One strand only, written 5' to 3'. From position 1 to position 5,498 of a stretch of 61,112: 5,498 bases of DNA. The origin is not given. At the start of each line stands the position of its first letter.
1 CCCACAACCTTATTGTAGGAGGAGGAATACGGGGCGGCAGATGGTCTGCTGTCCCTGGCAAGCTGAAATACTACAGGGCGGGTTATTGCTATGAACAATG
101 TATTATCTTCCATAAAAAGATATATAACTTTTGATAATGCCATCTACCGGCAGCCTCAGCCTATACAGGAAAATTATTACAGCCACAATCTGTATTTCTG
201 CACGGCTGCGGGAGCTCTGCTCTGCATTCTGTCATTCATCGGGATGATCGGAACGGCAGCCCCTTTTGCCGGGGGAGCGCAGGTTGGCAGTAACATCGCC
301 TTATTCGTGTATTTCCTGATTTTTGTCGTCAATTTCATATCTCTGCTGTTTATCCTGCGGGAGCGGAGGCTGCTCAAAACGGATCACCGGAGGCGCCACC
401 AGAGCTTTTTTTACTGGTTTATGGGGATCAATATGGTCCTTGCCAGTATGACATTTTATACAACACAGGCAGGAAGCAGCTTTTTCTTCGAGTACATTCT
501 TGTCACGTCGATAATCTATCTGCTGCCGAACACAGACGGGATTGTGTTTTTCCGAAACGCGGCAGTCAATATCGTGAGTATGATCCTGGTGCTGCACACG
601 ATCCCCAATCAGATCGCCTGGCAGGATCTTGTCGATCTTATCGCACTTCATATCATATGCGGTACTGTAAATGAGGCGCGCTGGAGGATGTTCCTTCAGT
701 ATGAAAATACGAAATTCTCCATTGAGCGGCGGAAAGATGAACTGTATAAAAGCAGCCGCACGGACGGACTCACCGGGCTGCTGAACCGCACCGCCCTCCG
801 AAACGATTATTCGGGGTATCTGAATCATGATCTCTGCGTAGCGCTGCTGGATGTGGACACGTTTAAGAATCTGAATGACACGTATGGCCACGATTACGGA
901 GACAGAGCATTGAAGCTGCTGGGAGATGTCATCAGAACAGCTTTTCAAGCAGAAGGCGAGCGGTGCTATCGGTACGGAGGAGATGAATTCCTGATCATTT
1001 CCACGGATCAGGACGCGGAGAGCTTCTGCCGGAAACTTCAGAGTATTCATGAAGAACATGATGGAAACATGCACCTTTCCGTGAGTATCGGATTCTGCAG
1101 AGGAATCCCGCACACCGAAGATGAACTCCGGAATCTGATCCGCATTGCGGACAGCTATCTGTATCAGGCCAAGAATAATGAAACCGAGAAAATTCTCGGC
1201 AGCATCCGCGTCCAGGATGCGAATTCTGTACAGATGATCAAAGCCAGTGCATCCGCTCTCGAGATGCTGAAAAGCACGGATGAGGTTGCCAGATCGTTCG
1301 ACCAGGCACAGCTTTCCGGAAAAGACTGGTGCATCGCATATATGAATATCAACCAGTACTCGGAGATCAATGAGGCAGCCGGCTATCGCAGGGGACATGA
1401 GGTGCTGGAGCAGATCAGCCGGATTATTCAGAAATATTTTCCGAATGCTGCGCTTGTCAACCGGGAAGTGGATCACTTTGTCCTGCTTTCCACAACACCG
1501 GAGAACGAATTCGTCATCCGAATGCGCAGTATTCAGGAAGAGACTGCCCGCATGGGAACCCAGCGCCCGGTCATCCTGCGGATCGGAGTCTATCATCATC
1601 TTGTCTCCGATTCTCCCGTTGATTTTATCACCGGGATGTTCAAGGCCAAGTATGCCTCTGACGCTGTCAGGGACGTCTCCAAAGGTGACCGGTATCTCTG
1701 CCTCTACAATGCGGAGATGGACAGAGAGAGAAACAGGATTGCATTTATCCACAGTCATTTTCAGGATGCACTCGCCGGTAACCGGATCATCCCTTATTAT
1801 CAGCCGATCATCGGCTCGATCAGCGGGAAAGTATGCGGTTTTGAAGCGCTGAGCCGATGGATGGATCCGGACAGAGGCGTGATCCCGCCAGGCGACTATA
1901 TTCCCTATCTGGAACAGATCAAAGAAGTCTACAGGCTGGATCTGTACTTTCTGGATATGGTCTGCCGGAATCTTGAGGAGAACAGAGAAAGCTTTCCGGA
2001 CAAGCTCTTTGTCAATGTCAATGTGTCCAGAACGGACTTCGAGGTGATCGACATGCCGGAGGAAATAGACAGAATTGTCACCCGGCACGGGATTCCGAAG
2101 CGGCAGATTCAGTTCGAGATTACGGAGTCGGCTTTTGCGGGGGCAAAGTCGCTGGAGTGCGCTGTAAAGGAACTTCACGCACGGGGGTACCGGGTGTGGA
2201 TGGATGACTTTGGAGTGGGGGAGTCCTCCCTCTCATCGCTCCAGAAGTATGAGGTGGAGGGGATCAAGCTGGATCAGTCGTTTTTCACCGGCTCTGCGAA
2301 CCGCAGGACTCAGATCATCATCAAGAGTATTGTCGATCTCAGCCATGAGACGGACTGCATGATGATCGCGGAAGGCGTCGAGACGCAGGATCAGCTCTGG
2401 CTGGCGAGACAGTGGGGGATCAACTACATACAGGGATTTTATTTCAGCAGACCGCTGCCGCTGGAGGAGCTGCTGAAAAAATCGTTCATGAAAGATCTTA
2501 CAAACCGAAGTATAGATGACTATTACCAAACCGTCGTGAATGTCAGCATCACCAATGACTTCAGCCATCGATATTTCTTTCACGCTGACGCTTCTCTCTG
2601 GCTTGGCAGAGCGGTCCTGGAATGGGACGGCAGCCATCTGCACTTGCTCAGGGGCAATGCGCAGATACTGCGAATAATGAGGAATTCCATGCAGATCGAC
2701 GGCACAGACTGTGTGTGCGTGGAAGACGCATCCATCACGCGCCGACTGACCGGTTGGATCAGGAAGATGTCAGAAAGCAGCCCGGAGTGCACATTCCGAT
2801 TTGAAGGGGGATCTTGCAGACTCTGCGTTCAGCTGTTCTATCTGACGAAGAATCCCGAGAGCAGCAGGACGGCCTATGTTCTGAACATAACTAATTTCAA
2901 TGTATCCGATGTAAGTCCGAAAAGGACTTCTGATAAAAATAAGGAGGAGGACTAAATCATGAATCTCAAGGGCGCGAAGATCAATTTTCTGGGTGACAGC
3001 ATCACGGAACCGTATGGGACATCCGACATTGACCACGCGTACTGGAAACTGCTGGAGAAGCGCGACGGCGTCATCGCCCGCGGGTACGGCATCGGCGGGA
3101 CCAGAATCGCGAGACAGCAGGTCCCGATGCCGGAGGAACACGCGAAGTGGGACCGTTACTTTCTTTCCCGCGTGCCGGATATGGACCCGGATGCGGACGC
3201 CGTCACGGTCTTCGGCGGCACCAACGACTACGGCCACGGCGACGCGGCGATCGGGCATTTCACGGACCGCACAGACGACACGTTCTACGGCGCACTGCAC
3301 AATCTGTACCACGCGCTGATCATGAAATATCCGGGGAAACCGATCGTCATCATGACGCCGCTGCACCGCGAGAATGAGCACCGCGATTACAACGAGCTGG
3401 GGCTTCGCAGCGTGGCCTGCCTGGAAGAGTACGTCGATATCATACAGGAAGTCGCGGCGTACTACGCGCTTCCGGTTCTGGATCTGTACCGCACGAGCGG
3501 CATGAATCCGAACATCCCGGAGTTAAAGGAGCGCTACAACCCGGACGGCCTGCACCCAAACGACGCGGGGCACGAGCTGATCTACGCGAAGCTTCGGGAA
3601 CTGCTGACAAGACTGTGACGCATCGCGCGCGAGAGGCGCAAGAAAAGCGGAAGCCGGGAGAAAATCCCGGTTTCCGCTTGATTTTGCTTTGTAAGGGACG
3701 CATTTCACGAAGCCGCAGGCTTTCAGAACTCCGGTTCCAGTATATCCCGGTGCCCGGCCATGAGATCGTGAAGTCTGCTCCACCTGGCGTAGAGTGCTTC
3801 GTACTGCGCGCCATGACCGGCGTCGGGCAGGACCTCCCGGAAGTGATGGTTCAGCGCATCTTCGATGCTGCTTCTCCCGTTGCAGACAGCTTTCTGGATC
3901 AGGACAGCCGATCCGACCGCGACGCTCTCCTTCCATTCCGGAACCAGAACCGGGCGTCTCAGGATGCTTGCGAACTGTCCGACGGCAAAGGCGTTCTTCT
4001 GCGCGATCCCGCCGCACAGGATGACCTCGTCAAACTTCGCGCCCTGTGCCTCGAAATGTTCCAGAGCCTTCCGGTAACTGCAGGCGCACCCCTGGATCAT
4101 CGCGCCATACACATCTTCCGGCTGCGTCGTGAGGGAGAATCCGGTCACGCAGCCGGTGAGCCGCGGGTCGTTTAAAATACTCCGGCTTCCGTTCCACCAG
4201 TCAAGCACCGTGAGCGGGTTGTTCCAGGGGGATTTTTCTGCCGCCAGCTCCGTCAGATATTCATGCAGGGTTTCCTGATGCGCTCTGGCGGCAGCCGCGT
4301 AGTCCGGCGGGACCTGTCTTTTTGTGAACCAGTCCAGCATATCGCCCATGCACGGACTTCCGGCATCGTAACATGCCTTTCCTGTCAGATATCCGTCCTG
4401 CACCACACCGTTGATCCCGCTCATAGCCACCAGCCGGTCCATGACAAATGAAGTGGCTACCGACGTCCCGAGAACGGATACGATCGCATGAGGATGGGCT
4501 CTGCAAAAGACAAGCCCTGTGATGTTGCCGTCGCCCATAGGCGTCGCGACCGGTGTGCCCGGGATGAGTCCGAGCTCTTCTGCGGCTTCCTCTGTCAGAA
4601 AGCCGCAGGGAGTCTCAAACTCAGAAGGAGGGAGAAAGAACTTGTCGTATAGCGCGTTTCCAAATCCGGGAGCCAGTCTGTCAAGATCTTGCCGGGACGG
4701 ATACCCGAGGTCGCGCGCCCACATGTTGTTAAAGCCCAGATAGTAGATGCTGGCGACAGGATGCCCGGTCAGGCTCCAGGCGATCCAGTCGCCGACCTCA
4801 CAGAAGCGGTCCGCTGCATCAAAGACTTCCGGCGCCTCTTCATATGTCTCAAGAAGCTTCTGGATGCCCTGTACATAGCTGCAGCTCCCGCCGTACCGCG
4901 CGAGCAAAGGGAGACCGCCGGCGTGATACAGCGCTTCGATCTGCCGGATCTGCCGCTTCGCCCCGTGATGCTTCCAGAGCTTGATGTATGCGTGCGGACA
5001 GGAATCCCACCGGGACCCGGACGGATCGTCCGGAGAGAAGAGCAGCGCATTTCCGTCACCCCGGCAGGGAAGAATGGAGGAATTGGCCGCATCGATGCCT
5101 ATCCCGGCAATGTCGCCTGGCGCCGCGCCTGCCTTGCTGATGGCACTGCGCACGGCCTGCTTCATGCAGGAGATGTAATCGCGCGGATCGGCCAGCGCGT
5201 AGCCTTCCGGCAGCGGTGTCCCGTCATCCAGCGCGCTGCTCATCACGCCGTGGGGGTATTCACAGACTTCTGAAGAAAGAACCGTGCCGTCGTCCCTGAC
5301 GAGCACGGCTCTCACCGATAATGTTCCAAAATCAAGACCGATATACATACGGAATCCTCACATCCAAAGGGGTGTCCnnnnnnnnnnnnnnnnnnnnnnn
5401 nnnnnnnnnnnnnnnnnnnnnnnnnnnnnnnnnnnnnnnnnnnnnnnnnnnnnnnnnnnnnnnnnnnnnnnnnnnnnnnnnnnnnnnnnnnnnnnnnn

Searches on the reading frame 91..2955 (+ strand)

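Call 13: search_protein_families(library=pfam, proteins=[window:91-2955:+])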
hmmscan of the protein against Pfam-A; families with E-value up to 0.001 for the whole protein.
window:91-2955:+ (954 aa): 2 families
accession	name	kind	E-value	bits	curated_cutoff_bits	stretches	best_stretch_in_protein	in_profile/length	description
PF00563.25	EAL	-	9.3e-61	205.6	31.3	1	557-788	4-236/236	EAL domain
PF00990.26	GGDEF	-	4e-35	121.4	23.8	2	224-365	3-159/161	Diguanylate cyclase, GGDEF domain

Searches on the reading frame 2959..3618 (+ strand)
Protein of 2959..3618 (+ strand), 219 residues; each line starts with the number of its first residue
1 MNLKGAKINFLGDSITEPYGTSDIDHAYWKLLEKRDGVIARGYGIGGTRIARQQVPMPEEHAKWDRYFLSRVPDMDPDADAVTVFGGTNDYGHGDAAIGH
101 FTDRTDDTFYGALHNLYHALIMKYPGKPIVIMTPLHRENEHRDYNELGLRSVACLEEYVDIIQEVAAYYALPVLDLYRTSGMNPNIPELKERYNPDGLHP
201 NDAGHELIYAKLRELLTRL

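Call 13: search_protein_families(library=pfam, proteins=[window:2959-3618:+])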
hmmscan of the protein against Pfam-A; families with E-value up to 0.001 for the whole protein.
window:2959-3618:+ (219 aa): 2 families
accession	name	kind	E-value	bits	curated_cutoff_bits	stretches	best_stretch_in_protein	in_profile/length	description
PF13472.12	Lipase_GDSL_2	-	1.1e-25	91.6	32.9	1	10-207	1-178/178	GDSL-like Lipase/Acylhydrolase family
PF00657.28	Lipase_GDSL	-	1.3e-13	52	23.6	1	10-210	3-206/208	GDSL-like Lipase/Acylhydrolase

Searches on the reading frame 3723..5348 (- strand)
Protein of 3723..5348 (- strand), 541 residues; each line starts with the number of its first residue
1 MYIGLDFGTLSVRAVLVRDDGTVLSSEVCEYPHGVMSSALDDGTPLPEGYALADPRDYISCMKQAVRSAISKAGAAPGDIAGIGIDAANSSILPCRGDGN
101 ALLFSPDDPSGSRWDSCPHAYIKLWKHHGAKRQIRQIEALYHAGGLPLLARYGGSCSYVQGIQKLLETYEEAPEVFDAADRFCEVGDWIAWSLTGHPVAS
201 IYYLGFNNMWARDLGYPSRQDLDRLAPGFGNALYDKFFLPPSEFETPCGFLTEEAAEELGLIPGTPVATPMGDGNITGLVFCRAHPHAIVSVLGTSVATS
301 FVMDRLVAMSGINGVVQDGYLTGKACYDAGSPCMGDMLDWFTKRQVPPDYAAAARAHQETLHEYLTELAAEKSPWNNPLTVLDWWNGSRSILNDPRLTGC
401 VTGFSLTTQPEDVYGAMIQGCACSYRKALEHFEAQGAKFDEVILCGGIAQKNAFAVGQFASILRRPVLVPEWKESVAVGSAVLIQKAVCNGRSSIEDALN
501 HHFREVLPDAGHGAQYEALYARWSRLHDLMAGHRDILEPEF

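Call 13: search_protein_families(library=pfam, proteins=[window:3723-5348:-])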
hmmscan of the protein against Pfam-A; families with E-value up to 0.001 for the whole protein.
window:3723-5348:- (541 aa): 2 families
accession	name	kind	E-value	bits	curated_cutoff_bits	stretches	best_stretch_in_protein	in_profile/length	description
PF02782.22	FGGY_C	-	7.4e-26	91.6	27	1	291-483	3-193/198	FGGY family of carbohydrate kinases, C-terminal domain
PF00370.27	FGGY_N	-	3.9e-12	46.7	28.8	1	1-91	1-81/245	FGGY family of carbohydrate kinases, N-terminal domain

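Call 43: search_protein_families(library=ncbifam, proteins=[window:3723-5348:-], max_evalue=0.00001)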
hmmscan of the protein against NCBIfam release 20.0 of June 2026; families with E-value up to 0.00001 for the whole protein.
window:3723-5348:- (541 aa): 9 families
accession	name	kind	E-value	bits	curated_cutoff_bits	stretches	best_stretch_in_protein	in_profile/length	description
NF003154.0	PRK04123.1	equivalog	6.9e-124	414.5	428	1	2-530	6-537/554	ribulokinase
TIGR01234.1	L-ribulokinase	equivalog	1.7e-118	396.8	583.25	1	2-530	3-530/536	ribulokinase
TIGR01315.1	5C_CHO_kinase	subfamily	1.8e-37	129.3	408.7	1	2-500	2-503/541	FGGY family pentulose kinase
TIGR01312.1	XylB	equivalog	1e-22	80.3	380.25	1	248-526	211-479/481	xylulokinase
TIGR01314.1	gntK_FGGY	equivalog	2.2e-12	46.3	648.55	1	251-490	215-452/505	gluconokinase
TIGR01311.1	glycerol_kin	equivalog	8.2e-11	40.9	590.35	0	394-524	356-487/496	glycerol kinase GlpK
NF008187.0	PRK10939.1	equivalog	1.2e-10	40.6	528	0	160-296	137-266/521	autoinducer-2 kinase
NF000756.0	PRK00047.1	subfamily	1.9e-08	33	498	0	368-524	332-488/502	glycerol kinase GlpK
NF011601.0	PRK15027.1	equivalog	4.7e-06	25.3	912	0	375-520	323-469/484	xylulokinase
